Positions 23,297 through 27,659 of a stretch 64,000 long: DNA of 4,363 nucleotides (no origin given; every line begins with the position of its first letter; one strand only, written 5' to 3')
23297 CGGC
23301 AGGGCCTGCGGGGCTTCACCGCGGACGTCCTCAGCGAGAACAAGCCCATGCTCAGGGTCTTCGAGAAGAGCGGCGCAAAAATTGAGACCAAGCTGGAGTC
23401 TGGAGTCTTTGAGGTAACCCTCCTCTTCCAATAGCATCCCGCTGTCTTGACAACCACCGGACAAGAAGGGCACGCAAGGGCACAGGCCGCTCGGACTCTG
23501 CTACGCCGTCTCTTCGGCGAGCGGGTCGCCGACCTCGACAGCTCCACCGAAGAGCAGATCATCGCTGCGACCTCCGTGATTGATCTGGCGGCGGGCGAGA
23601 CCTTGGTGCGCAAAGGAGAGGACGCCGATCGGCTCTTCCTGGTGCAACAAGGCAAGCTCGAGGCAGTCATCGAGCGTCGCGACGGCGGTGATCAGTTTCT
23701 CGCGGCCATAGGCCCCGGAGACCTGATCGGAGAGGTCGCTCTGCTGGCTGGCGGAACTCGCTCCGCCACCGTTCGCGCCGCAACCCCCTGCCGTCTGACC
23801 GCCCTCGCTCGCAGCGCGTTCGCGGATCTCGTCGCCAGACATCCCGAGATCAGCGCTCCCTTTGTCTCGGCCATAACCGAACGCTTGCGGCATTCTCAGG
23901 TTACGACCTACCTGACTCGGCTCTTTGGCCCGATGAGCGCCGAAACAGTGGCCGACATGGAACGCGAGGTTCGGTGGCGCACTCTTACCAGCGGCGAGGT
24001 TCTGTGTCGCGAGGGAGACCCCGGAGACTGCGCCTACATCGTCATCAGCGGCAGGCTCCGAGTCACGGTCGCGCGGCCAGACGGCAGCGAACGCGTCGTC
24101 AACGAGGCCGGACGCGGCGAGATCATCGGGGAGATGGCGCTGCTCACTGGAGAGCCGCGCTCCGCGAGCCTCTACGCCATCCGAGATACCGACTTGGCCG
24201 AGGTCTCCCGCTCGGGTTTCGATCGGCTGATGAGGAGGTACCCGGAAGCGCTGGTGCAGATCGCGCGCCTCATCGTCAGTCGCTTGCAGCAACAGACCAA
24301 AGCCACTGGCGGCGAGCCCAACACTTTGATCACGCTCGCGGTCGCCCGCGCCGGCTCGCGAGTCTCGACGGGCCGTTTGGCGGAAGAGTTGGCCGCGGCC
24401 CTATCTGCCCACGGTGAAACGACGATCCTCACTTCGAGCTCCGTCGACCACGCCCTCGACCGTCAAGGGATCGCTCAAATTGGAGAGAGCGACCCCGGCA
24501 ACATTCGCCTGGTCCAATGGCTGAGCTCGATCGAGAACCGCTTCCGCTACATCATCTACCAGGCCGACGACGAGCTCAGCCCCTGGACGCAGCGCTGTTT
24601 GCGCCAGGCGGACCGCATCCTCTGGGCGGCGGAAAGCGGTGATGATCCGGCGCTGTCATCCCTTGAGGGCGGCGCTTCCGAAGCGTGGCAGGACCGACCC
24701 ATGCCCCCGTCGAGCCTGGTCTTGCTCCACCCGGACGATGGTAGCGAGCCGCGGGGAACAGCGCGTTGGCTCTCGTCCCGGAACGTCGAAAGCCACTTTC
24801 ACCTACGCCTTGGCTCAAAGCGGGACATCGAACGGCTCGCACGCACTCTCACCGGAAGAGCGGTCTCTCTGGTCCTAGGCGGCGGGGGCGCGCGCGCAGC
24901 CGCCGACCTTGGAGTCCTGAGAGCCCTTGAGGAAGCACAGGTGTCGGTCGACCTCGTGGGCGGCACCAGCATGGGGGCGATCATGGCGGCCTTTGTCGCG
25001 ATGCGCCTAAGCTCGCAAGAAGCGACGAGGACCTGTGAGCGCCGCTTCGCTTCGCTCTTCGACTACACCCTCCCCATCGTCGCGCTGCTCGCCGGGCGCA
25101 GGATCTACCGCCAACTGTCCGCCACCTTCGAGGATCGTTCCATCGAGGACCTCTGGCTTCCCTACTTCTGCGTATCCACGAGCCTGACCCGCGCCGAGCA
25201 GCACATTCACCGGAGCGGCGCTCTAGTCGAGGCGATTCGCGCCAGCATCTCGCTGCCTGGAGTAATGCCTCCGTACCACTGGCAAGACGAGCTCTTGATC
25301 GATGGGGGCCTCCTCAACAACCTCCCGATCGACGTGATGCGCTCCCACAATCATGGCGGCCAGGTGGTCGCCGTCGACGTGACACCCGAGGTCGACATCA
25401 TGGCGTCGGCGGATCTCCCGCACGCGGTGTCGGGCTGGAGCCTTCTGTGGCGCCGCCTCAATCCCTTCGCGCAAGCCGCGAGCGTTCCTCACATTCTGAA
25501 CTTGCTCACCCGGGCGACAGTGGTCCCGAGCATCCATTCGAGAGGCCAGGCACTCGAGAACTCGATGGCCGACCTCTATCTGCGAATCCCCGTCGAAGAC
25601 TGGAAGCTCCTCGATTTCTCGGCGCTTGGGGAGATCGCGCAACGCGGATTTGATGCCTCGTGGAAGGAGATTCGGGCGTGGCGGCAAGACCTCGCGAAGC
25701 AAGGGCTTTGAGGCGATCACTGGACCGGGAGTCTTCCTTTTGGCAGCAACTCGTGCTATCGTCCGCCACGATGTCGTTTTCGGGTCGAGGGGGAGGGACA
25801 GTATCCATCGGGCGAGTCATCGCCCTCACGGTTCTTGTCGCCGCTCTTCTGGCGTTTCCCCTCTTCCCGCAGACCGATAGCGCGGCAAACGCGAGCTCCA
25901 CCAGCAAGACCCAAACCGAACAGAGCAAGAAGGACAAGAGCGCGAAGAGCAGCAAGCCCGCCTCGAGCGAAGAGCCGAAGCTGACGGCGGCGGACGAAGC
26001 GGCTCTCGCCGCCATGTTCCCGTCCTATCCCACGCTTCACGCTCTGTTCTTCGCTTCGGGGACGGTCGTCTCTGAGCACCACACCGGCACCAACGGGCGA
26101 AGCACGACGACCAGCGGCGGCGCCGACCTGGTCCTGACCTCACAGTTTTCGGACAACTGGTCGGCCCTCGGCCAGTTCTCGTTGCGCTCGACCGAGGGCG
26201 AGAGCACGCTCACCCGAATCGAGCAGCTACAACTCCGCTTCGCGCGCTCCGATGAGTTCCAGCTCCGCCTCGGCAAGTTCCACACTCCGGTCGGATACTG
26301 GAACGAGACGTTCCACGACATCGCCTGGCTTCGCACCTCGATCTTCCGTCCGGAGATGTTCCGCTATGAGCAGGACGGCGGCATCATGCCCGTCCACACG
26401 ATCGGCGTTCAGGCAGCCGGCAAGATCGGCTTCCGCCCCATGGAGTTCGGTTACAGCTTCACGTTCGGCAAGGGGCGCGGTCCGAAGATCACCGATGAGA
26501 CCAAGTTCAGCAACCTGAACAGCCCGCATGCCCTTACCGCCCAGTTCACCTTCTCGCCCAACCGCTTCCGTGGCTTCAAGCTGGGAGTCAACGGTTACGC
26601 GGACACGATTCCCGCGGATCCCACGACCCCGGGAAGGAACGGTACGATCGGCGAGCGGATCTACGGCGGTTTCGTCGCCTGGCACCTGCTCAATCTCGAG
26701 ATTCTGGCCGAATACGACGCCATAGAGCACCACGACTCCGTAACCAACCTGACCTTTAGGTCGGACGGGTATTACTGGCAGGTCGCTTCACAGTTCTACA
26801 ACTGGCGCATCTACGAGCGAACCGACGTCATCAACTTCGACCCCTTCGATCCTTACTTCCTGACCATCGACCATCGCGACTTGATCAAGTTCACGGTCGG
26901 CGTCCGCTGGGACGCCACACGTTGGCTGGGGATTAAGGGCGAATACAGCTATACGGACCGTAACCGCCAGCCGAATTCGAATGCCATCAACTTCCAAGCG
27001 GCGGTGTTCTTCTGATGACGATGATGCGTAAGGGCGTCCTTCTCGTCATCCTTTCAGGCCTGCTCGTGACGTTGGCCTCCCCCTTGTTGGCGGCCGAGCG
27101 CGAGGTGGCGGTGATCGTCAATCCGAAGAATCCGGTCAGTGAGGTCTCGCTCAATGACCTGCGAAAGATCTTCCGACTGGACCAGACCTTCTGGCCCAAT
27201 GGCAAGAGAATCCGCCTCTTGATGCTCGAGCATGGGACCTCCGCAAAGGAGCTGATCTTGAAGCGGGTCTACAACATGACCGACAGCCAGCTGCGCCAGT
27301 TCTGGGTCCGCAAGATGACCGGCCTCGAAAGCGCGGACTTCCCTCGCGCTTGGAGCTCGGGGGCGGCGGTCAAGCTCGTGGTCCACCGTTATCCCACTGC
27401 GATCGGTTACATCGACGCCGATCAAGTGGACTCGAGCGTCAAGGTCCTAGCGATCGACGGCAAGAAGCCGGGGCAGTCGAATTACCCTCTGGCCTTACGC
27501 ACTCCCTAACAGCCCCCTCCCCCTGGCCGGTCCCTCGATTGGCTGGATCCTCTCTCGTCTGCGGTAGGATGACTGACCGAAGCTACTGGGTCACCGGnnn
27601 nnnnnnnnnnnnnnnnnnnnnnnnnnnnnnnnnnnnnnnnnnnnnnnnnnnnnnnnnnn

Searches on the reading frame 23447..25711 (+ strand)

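Call 25: search_protein_families(library=pfam, max_evalue=0.0001, proteins=[window:23447-25711:+])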
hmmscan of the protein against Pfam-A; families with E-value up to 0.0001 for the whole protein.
window:23447-25711:+ (754 aa): 3 families
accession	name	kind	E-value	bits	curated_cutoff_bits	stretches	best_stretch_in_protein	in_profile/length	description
PF00027.35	cNMP_binding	-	2e-49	165.9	27.5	2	178-265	2-89/89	Cyclic nucleotide-binding domain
PF01734.28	Patatin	-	4.6e-31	108.9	27.7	1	475-630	1-189/191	Patatin-like phospholipase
PF24179.1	NTE_Ploop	-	5.2e-28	98.8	27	1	294-464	2-167/223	Neuropathy Target Esterase family P-loop like domain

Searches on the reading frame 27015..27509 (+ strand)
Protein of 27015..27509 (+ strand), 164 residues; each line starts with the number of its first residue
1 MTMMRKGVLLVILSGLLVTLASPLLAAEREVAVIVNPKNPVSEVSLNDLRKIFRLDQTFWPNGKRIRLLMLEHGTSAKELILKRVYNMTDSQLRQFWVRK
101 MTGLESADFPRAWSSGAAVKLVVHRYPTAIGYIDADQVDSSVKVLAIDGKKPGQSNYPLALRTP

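Call 25: search_protein_families(library=pfam, max_evalue=0.0001, proteins=[window:27015-27509:+])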
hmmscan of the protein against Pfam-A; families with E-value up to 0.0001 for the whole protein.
window:27015-27509:+ (164 aa): 1 family
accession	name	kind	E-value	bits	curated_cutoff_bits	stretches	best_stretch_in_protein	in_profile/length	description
PF12849.12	PBP_like_2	-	1.1e-05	25.7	27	1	30-139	93-190/267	PBP superfamily domain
